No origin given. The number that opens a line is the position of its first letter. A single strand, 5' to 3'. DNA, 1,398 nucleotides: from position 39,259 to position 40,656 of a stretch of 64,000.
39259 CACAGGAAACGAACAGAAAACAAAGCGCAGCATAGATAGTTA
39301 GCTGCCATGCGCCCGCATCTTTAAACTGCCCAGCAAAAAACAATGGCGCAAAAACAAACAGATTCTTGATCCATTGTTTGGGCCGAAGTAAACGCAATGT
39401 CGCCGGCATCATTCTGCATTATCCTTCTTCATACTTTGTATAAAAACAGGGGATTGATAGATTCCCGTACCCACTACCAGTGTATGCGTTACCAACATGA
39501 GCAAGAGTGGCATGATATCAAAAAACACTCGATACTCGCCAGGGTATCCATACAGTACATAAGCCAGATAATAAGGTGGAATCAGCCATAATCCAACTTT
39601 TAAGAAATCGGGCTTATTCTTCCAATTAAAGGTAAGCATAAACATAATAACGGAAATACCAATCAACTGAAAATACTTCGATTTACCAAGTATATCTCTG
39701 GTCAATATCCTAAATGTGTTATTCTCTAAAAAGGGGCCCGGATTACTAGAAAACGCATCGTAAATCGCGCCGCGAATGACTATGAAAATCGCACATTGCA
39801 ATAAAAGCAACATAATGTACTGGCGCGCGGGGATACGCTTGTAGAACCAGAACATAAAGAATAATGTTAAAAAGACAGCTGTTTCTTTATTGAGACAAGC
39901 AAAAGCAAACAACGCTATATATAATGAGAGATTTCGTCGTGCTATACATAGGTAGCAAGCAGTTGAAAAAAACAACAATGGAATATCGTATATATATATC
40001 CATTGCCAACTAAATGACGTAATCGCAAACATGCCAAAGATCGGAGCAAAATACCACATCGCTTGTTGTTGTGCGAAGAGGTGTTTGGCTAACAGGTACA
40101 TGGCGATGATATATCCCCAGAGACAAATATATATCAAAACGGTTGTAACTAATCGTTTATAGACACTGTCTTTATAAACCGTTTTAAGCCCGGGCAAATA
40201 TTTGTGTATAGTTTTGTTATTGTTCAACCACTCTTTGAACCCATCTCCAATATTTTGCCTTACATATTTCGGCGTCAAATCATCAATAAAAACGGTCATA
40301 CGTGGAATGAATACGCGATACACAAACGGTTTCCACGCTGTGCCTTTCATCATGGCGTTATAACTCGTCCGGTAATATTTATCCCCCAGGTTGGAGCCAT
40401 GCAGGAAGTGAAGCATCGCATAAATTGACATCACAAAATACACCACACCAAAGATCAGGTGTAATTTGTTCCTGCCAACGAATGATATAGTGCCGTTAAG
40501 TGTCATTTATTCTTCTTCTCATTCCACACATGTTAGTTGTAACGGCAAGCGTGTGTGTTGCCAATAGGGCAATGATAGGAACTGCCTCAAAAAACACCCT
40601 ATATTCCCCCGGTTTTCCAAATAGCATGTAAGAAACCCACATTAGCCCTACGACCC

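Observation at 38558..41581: DPPR-synthase-like prenyltransferase plus two paralogous polytopic membrane proteins between NDUFA12 and mlaD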

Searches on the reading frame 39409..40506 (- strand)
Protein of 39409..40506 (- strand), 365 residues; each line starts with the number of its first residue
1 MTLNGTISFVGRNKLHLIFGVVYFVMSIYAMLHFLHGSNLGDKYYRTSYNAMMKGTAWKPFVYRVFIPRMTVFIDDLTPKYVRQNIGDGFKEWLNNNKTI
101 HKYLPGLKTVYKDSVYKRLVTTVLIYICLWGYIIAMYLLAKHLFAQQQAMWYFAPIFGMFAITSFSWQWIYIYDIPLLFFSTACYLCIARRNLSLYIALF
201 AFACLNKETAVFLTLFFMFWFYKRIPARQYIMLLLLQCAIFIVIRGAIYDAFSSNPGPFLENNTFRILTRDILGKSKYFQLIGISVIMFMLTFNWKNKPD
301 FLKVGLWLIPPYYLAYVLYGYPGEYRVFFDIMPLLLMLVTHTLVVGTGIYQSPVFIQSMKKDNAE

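Call 3: search_protein_families(library=pfam, proteins=[window:39409-40506:-], max_evalue=1)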
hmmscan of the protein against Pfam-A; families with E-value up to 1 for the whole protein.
window:39409-40506:- (365 aa): 1 family
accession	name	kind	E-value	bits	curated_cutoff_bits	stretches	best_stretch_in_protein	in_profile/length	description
PF13102.12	Phage_int_SAM_5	-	0.085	13.7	22.3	1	64-120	26-88/98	Phage integrase SAM-like domain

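Call 4: search_protein_families(library=ncbifam, proteins=[window:39409-40506:-], max_evalue=1)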
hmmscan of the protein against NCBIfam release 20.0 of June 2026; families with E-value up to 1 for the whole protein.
window:39409-40506:- (365 aa): 1 family
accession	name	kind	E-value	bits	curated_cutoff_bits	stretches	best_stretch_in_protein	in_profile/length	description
NF046093.1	AZOBR_p60025_fam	subfamily_domain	0.0067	15.7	150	1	124-234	115-224/232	AZOBR_p60025 family cell surface glycopolymer formation protein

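Call 14: find_homologous_proteins(query=window:39409-40506:-)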
Query window:39409-40506:- (365 aa): 45 proteins with E <= 0.001 among 1081 candidates.
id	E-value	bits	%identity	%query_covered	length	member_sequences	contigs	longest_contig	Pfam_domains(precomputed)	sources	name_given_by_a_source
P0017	2.9e-245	831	100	100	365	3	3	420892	-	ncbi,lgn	-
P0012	1.6e-121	424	52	99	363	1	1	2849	-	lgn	-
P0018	1.1e-120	422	52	99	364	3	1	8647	-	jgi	-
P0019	3.7e-118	413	51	100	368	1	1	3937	-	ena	-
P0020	3.4e-113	397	50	99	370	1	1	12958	-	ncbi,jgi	jgi:hypothetical protein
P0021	1.0e-108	382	49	96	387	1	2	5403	-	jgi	jgi:hypothetical protein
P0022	1.2e-105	372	46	100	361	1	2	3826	-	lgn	-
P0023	1.1e-104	369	47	96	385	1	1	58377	-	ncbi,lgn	-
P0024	3.0e-104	367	49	97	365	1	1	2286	-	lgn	-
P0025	7.6e-104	366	48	95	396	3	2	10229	-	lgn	-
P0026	3.3e-101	357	45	100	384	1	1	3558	-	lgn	-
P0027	2.9e-100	354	46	97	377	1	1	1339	-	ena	-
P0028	1.7e-99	352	47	91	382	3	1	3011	-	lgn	-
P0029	2.7e-98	348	48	96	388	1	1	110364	-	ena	-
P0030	5.4e-98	347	46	96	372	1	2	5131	-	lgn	-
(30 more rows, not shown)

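Call 23: predict_structure(alignment_id=A1)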
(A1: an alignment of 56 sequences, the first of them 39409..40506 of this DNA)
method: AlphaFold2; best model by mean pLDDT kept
length: 365 residues; sequences in the alignment: 56
mean_pLDDT: 94.2   pTM: 0.92
mean pLDDT of the five models: 94.2, 94.1, 94.0, 93.3, 92.7
residues with pLDDT >= 90: 310; 70-90: 53; 50-70: 2; < 50: 0
segments of 3 or more residues with pLDDT < 50: none
pLDDT, mean of each block of 10 residues (from residue 1): 83 95 98 95 94 96 95 98 98 97 95 96 98 98 97 98 87 95 98 98 94 98 98 98 96 93 92 83 86 93 95 93 90 96 95 90 76
secondary structure, 60 per line:
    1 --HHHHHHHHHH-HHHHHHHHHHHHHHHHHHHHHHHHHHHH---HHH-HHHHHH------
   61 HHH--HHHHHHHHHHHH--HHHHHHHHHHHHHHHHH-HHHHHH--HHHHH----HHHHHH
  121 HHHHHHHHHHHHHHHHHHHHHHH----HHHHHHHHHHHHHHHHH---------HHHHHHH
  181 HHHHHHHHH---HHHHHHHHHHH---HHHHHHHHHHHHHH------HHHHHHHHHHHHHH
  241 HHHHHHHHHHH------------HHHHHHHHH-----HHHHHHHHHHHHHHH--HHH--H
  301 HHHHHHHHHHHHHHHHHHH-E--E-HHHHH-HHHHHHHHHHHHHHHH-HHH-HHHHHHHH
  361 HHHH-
elements in order: H3-12 H14-41 H49-54 H66-77 H80-96 H98-103 H106-110 H115-143 H148-164 H174-189 H193-203 H207-220 H227-251 H264-272 H278-292 H300-319 H326-330 H332-347 H353-364

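Call 27: fold_search(model_id=the predicted structure, library=pdb)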
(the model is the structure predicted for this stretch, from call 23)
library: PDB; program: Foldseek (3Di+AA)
matches with E <= 10: 192; with E <= 0.001: 0
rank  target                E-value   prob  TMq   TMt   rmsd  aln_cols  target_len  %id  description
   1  8age_A                3.7e-02  1.00  0.46  0.28  12.1       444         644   11  Structure of yeast oligosaccharylransferase complex with acceptor peptide bound (released 2022-12-07)
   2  7oci_F                4.6e-02  0.99  0.43  0.27  15.0       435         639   11  Cryo-EM structure of yeast Ost6p containing oligosaccharyltransferase complex (released 2022-02-16)
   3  9s6s_A                5.7e-02  1.00  0.49  0.36   7.1       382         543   12  Ternary cryo-EM structure of human ALG9 with Dol25-PP-GlcNAc2Man6, Dol25-P-Man and Fab (released 2026-03-18)
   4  6gxc_A                1.2e-01  0.99  0.49  0.29   9.2       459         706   11  Bacterial oligosaccharyltransferase PglB in complex with an inhibitory peptide and a reactive lipid-linked oligosaccha (released 2018-11-14)
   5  8agb_A                1.3e-01  0.97  0.42  0.26  14.7       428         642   13  Structure of yeast oligosaccharylransferase complex with lipid-linked oligosaccharide bound (released 2022-12-07)
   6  9s6t_A                1.4e-01  0.98  0.44  0.36   8.2       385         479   12  Ternary cryo-EM structure of chicken ALG12 with Dol25-PP-GlcNAc2Man7, Dol25-P-Man, and Fab (released 2026-03-18)
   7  9khh_C                1.9e-01  0.25  0.15  0.10  19.3       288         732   11  Structure of the complex of LGR4 with Norrin (2:2) (released 2025-07-16)
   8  9khh_D                2.0e-01  0.25  0.15  0.10  19.3       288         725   11  Structure of the complex of LGR4 with Norrin (2:2) (released 2025-07-16)
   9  6ezn_F                4.2e-01  0.87  0.44  0.28  13.0       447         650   12  Cryo-EM structure of the yeast oligosaccharyltransferase (OST) complex (released 2018-01-17)
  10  9i5k_A                6.1e-01  0.69  0.40  0.31  17.6       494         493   10  Structure of the Chaetomium thermophilum Pmt4 homodimer (C2 symmetry) (released 2025-12-24)
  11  9ee9_A                7.2e-01  0.13  0.15  0.18  19.6       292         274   13  Cryo-EM structure of the adenosine A2A receptor intermediate bound to a miniGs heterotrimer (released 2025-04-09)
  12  8b6l_I                8.2e-01  0.69  0.44  0.26  15.7       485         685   11  Subtomogram average of the human Sec61-TRAP-OSTA-translocon (released 2022-12-07)
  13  9lm7_A                8.9e-01  0.12  0.15  0.15  19.1       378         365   10  Crystal structrue of bvFP-Pr1-88.4 (released 2026-01-28)
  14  9kb8_A                1.1e+00  0.09  0.14  0.09  22.2       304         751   10  Cryo-EM structure of LGR4-RSPO2-ZNRF3 complex (1:1:2) (released 2025-10-15)
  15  8wp1_A                1.3e+00  0.10  0.14  0.15  20.1       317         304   10  Cryo-EM structure of SUCR1 in complex with cis-epoxysuccinic acid and Gi proteins (released 2024-09-11)
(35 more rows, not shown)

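Call 29: search_protein_representatives(alignment_id=A1)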
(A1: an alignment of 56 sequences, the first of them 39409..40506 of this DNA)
Query: 56 sequences, 365 profile positions. Proteins with E-value up to 0.001 (for the whole library): 3036; up to 1e-10: 1939; up to 1e-30: 796. The best 150 are listed.
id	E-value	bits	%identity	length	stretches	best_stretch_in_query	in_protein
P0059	1.3e-135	468.4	-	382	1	8-360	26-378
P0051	1.5e-134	464.9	-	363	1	8-361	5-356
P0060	6.5e-131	453.0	-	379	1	5-358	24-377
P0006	1.3e-127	442.2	-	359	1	7-359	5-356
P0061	5.1e-126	436.9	-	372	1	5-356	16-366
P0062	9.7e-125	432.7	-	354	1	7-358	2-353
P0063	5.8e-124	430.1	-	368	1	5-362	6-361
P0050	6.1e-124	430.1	-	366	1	5-353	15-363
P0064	1.0e-121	422.7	-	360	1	12-363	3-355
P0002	4.1e-120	417.4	-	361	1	6-358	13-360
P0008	1.7e-119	415.4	-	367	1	4-357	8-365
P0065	2.7e-116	404.9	-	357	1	7-359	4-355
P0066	8.9e-112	390.0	-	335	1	27-350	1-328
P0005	2.5e-108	378.7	-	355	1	6-356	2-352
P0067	3.2e-108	378.3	-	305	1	65-357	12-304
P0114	9.0e-66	238.7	-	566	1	16-350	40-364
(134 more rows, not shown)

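Call 31: search_protein_families(library=pfam, alignment_id=A2, max_evalue=0.01)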
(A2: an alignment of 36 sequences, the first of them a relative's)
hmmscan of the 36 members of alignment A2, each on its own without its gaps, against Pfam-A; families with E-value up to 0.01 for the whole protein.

A. member 1, P0070 (377 aa): 0 families

B. families by the number of members that match (of 36 scanned): 3 families
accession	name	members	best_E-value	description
PF09925.14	DUF2157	2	4.2e-06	Predicted membrane protein (DUF2157)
PF09852.15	DUF2079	1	0.0033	Predicted membrane protein (DUF2079)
PF00892.27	EamA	1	0.0052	EamA-like transporter family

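Call 32: search_protein_families(library=ncbifam, alignment_id=A2, max_evalue=0.01)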
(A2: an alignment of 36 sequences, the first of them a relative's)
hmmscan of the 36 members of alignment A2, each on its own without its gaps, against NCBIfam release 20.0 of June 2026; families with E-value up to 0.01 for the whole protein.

A. member 1, P0070 (377 aa): 1 family
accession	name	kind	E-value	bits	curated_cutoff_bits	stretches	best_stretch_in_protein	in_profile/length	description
NF046093.1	AZOBR_p60025_fam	subfamily_domain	0.0015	17.8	150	1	119-235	116-226/232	AZOBR_p60025 family cell surface glycopolymer formation protein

B. families by the number of members that match (of 36 scanned): 1 family
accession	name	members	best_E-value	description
NF046093.1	AZOBR_p60025_fam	20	1.3e-06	AZOBR_p60025 family cell surface glycopolymer formation protein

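Call 38: find_related_loci(query=A4, collection=genome_contigs, flank=8000)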
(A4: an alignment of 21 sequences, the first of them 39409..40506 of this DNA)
Query A4 (365 aa) in genome_contigs; peptide patterns used: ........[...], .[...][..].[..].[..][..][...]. (x = any residue, [..] = any of these).
156 stretches matched a pattern; 46 encode a relative of the query (tblastn E <= 1e-3); 46 distinct loci.
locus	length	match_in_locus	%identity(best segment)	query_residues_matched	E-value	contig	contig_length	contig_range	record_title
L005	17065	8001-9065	49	12-365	3e-108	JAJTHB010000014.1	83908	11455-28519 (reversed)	MAG: Rickettsiales bacterium isolate CoA8N_M8 k141_1229539, whole genome shotgun sequence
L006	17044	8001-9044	48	10-355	1e-107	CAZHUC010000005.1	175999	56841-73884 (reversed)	MAG TPA_asm: uncultured Rickettsiales bacterium isolate SRP329715_co2_387 genome assembly, contig: NODE_148_length_17599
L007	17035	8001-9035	47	12-355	1e-105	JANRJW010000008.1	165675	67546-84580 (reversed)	MAG: Alphaproteobacteria bacterium isolate bins.290 k141_1987973, whole genome shotgun sequence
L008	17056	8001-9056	47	17-365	2e-105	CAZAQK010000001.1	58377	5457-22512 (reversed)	MAG TPA_asm: uncultured Rickettsiales bacterium isolate SRP199154_co2_87 genome assembly, contig: NODE_303_length_58377_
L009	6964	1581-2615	47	12-355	6e-101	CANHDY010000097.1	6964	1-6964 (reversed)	MAG: Rickettsiales bacterium isolate RE-15aug16-6 genome assembly, contig: RE-15aug16-6.fna-C97, whole genome shotgun se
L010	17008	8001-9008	46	16-348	3e-97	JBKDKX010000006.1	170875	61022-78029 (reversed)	MAG: Alphaproteobacteria bacterium isolate samp_2119_metabat2_316 samp_2119_290121, whole genome shotgun sequence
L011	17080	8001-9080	45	2-357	5e-95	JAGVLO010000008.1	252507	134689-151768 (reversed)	MAG: Alphaproteobacteria bacterium isolate SW_2 c_000000008428, whole genome shotgun sequence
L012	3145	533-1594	42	13-363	2e-95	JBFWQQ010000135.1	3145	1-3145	MAG: Alphaproteobacteria bacterium isolate CA_2019_TPBF_187 NODE_117950_length_3145_cov_4.248509_TPBF, whole genome shot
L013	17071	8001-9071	41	12-364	8e-80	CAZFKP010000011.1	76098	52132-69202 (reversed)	MAG TPA_asm: uncultured Rickettsiales bacterium isolate SRP287051_co1_173 genome assembly, contig: NODE_713_length_76098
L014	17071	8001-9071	39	15-365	2e-77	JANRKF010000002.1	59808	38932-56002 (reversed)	MAG: Alphaproteobacteria bacterium isolate bins.82 k141_5142177, whole genome shotgun sequence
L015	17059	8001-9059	39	13-363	4e-73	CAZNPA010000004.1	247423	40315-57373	MAG TPA_asm: uncultured Rickettsiales bacterium isolate binchicken_co199_43 genome assembly, contig: NODE_43_length_2474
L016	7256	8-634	51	147-355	2e-61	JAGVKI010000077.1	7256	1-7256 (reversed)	MAG: Alphaproteobacteria bacterium isolate SW_32 c_000000035727, whole genome shotgun sequence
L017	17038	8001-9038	42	18-358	7e-79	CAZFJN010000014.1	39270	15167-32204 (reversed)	MAG TPA_asm: uncultured Rickettsiales bacterium isolate SRP150892_co2_476 genome assembly, contig: NODE_1192_length_3927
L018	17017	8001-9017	31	23-364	4e-49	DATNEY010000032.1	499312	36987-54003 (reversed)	MAG TPA_asm: Vicinamibacterales bacterium isolate SMAG_U11280 k141_890663, whole genome shotgun sequence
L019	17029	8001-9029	27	10-351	7e-28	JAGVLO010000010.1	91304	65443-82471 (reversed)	MAG: Alphaproteobacteria bacterium isolate SW_2 c_000000117180, whole genome shotgun sequence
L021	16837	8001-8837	29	47-334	2e-25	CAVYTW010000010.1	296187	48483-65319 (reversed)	MAG: uncultured Chloroflexia bacterium isolate MFD04780.bin.2.32 genome assembly, contig: contig_5269, whole genome shot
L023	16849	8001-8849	25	44-351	2e-19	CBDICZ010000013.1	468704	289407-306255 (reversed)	MAG: Capsulimonadaceae bacterium isolate 4bcb7e2d-1d7b-422c-88f7-17009079899f genome assembly, contig: contig_13, whole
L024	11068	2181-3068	22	14-336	2e-11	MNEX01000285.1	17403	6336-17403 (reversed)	MAG: Acidobacteria bacterium 13_1_40CM_65_14 13_1_40cm_scaffold_816, whole genome shotgun sequence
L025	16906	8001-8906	23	6-336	3e-11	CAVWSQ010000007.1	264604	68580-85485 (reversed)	MAG: uncultured Acidobacteriota bacterium isolate MFD04944.bin.1.4 genome assembly, contig: contig_82293, whole genome s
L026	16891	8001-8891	22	13-336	1e-10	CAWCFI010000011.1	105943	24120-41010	MAG: uncultured Acidobacteriota bacterium isolate MFD09368.bin.2.49 genome assembly, contig: contig_81190, whole genome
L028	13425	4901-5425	26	166-337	1e-9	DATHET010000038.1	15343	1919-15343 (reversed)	MAG TPA_asm: Planctomycetota bacterium isolate SMAG_U12428 k141_729072, whole genome shotgun sequence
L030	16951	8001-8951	22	11-332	6e-9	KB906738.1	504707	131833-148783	Acidobacteriaceae bacterium KBS 83 genomic scaffold G002DRAFT_scaffold00006.6, whole genome shotgun sequence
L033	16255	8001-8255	36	171-248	5e-8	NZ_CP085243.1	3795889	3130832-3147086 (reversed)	Pelagibacterium halotolerans strain ABH-592 chromosome, complete genome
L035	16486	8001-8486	28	100-256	2e-7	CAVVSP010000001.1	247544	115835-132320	MAG: uncultured Acidobacteriaceae bacterium isolate MFD01213.bin.2.106 genome assembly, contig: contig_10164, whole geno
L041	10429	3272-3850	24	18-215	2e-6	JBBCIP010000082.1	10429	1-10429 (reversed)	MAG: Alphaproteobacteria bacterium isolate MAG_CPA_01 P10A_000000120914, whole genome shotgun sequence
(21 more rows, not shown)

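Call 43: search_protein_families(library=pfam, alignment_id=A5, max_evalue=0.00001)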
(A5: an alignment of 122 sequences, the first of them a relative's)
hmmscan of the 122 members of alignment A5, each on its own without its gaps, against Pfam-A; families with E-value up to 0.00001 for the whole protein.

A. member 1, L018:5666-6670:+ (334 aa): 2 families
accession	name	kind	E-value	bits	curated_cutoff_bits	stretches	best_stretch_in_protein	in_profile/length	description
PF00535.33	Glycos_transf_2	-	5.2e-33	114.8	23.3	1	21-184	1-166/168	Glycosyl transferase family 2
PF13641.12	Glyco_tranf_2_3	-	2.7e-07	31.3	27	1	20-191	3-180/230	Glycosyltransferase like family 2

B. families by the number of members that match (of 122 scanned): 100 families (the first 25 are shown)
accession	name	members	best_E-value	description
PF13692.12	Glyco_trans_1_4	7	4.9e-31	Glycosyl transferases group 1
PF00534.26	Glycos_transf_1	7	2.9e-29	Glycosyl transferases group 1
PF13524.12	Glyco_trans_1_2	7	3.3e-10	Glycosyl transferase-like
PF20706.3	GT4-conflict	6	7.9e-09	Family 4 Glycosyltransferase in conflict systems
PF16335.10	GtaA_6_Hairpin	5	7.2e-139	Glutaminase A six helical-hairpin domain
PF17168.10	DUF5127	5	1.5e-51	Domain of unknown function (DUF5127)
PF16334.10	DUF4964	5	1e-25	Domain of unknown function (DUF4964)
PF02577.19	BFN_dom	4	7.3e-41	Bifunctional nuclease domain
PF00535.33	Glycos_transf_2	4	5.2e-33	Glycosyl transferase family 2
PF13231.12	PMT_2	3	3.7e-13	Dolichyl-phosphate-mannose-protein mannosyltransferase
PF13641.12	Glyco_tranf_2_3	3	2.4e-08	Glycosyltransferase like family 2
PF09334.17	tRNA-synt_1g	2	6.8e-135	tRNA synthetases class I (M)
PF00318.25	Ribosomal_S2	2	3.6e-98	Ribosomal protein S2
PF01694.28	Rhomboid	2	4.2e-31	Rhomboid domain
PF00919.26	UPF0004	2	7e-31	Uncharacterized protein family UPF0004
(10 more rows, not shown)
